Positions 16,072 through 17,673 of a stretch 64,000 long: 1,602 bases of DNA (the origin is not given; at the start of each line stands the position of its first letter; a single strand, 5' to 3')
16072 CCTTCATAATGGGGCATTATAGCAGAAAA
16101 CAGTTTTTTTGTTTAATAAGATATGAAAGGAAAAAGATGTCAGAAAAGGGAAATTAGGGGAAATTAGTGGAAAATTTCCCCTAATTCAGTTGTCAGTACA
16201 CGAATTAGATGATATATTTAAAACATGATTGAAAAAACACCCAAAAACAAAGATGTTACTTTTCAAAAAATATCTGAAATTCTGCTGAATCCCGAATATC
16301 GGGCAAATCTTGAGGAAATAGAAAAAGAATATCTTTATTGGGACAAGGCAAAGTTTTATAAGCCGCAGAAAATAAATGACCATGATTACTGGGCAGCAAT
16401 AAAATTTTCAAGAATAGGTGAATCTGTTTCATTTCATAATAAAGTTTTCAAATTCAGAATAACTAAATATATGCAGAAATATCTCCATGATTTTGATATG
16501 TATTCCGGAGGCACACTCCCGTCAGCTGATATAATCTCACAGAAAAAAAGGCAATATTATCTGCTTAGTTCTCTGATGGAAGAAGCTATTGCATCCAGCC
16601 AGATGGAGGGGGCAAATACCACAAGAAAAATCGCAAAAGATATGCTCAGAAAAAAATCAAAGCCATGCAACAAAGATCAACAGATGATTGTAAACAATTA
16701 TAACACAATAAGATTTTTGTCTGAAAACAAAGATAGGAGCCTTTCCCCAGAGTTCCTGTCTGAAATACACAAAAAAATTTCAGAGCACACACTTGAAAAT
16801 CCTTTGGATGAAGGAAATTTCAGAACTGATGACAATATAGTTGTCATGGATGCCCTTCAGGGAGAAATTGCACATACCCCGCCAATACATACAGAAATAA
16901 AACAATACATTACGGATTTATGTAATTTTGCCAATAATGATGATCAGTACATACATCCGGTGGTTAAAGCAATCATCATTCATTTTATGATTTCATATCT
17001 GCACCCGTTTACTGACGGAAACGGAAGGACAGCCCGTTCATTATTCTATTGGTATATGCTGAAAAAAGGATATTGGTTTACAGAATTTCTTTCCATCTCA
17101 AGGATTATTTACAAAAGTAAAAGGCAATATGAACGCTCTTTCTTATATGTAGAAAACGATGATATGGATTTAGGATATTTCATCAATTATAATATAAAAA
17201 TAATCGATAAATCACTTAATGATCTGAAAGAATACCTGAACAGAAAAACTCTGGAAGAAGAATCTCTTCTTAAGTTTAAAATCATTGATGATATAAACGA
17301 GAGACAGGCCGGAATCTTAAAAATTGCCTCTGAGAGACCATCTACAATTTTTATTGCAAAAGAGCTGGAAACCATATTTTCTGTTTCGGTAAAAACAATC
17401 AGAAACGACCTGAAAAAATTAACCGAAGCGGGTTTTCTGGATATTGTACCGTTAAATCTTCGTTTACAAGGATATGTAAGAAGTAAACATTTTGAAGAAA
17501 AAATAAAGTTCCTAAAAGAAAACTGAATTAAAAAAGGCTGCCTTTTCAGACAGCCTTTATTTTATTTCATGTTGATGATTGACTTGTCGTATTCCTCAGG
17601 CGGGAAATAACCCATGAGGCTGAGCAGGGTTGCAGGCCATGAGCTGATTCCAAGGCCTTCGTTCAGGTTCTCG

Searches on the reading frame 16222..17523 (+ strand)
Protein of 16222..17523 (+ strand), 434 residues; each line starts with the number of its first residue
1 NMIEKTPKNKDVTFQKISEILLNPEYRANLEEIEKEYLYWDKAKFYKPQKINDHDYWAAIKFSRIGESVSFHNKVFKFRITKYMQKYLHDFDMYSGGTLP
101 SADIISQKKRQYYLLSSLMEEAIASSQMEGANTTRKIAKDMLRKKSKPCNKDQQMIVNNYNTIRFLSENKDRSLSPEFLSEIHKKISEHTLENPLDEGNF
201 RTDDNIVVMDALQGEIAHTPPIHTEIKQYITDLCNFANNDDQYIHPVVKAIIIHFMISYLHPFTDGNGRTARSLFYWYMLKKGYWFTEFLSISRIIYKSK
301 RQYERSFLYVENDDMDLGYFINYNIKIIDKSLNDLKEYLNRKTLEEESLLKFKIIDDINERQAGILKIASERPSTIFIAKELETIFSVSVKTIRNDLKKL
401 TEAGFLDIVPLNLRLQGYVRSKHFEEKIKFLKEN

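Call 72: search_protein_families(library=pfam, proteins=[window:16222-17523:+], max_evalue=0.001)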
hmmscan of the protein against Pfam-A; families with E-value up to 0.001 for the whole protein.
window:16222-17523:+ (434 aa): 3 families
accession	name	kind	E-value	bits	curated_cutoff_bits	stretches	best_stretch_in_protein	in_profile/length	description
PF02661.23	Fic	-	6e-19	69.1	24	1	174-278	2-92/93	Fic/DOC family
PF08279.18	HTH_11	-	4.8e-06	26.8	25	1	361-409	1-44/55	HTH domain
PF08220.18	HTH_DeoR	-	9e-05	22.6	21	1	380-406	18-44/57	DeoR-like helix-turn-helix domain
